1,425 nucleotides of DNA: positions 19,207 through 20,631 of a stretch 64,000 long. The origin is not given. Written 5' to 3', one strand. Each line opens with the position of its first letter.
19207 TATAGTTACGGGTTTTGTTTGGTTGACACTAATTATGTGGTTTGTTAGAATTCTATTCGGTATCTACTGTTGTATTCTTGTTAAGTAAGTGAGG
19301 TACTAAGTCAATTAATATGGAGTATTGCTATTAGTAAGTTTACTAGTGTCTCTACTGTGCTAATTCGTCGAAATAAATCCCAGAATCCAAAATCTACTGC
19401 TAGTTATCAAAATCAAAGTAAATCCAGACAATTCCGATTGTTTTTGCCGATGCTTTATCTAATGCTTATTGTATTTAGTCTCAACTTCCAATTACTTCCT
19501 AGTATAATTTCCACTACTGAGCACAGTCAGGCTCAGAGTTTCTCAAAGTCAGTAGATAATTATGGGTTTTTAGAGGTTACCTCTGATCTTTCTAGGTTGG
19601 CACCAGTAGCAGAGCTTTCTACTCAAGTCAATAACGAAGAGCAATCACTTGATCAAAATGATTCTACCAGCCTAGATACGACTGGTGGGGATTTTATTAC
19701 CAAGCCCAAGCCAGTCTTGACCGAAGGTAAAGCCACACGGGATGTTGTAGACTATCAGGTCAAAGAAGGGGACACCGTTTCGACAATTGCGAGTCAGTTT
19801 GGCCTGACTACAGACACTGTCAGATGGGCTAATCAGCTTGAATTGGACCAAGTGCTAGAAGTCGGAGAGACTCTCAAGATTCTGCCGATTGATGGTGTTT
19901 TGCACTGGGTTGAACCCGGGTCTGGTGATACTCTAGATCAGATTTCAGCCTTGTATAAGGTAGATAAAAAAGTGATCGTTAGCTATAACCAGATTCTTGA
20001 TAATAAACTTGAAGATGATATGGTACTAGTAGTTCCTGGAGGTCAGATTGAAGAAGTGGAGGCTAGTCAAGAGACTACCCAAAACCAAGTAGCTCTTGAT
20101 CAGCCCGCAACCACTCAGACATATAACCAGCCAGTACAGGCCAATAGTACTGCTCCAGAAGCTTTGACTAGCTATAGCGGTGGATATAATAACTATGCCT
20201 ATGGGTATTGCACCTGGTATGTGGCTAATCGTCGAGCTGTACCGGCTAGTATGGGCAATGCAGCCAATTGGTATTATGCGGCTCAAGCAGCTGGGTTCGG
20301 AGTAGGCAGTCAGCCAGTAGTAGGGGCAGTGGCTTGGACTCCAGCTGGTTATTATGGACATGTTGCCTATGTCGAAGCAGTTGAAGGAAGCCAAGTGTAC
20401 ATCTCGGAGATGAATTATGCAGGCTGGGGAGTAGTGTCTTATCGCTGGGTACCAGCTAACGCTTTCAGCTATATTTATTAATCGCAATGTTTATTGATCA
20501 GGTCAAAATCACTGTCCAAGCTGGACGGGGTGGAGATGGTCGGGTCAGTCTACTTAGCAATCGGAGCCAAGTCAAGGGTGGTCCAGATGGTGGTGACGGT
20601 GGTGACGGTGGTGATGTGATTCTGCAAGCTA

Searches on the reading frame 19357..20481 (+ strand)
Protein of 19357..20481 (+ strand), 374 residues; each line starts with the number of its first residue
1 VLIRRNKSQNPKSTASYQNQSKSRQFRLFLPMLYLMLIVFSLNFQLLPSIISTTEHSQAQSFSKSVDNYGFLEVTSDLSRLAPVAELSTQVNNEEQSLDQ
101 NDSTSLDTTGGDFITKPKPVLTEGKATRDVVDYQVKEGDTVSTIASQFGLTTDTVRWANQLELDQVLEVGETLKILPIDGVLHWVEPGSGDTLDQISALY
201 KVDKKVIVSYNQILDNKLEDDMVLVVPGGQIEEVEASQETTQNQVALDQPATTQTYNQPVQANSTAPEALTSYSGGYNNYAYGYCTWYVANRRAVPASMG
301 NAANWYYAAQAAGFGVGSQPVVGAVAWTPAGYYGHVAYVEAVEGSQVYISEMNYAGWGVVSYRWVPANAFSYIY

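Call 4: search_protein_families(library=pfam, proteins=[window:19357-20481:+], max_evalue=0.1)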
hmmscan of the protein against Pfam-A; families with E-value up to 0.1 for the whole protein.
window:19357-20481:+ (374 aa): 6 families
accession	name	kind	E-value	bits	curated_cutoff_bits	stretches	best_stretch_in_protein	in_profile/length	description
PF05257.22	CHAP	-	7.6e-18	65.2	26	1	277-353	3-81/81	CHAP domain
PF01476.26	LysM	-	3.9e-15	56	20.9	2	133-175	1-42/43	LysM domain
PF23473.1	LysM3_LYK4_5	-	3.2e-09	37.2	29.3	1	133-165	5-37/48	LYK4/5 LysM3 domain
PF23446.1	LysM1_NFP_LYK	-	0.00016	22.9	36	0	192-227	17-54/60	NFP/LYK LysM1 domain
PF23577.1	LysM_RLK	-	0.0005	20.5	27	0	189-213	7-31/44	LysM domain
PF13542.12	HTH_Tnp_ISL3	-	0.0037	17.1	27.4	1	129-156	18-44/51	Helix-turn-helix domain of transposase family ISL3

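Call 5: search_protein_families(library=ncbifam, proteins=[window:19357-20481:+], max_evalue=0.1)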
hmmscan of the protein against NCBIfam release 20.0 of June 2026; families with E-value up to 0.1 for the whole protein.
window:19357-20481:+ (374 aa): 18 families
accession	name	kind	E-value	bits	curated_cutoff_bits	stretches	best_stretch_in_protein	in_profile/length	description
NF046104.1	PptglHdxlasePcsB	equivalog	4e-21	75.7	450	1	232-374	251-399/400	peptidoglycan hydrolase PcsB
NF006360.0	PRK08581.1-2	equivalog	3.8e-12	45.4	605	1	276-369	594-699/709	amidase domain-containing protein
NF052572.1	PtdglycHdlsScrM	equivalog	8.5e-10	38.1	400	1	289-358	69-151/373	peptidoglycan hydrolase ScrM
NF006361.0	PRK08581.1-3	equivalog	1.1e-09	37.4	839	1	279-367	540-639/652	amidase domain-containing protein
NF006359.0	PRK08581.1-1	equivalog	6.4e-09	35.1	798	1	279-369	507-609/619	amidase domain-containing protein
NF050804.1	CellDivDipMCaul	equivalog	1.1e-07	31.1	900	1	128-270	308-445/634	cell division endopeptidase DipM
NF006362.0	PRK08581.1-4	equivalog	1.7e-07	30.6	620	1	263-368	413-530/541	amidase domain-containing protein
NF008050.0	PRK10783.1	equivalog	5.4e-07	28.3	508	1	125-175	338-387/457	murein transglycosylase D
NF052398.1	Agg_Promo_Fact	equivalog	9.5e-07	29.2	170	1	123-175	22-73/202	aggregation-promoting factor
NF047755.1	LIC_10271_M23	exception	0.00013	21.7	180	0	126-176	20-70/207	LIC_10271 family cell wall hydrolase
TIGR02899.1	spore_safA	subfamily_domain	0.00033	20.5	67.85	0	135-159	1-25/44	SafA/ExsA family spore coat assembly protein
TIGR04179.1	rhombo_lipo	equivalog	0.0042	16.4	150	1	189-215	97-123/259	rhombotarget lipoprotein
TIGR02907.1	spore_VI_D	equivalog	0.0053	16.4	169.85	1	133-173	302-341/344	stage VI sporulation protein D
NF042931.1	SAG1386_EF1546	equivalog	0.0054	16.8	80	0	16-175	20-157/158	SAG1386/EF1546 family surface-associated protein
NF008652.0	PRK11649.1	equivalog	0.0077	15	341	1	92-174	56-140/439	murein DD-endopeptidase MepM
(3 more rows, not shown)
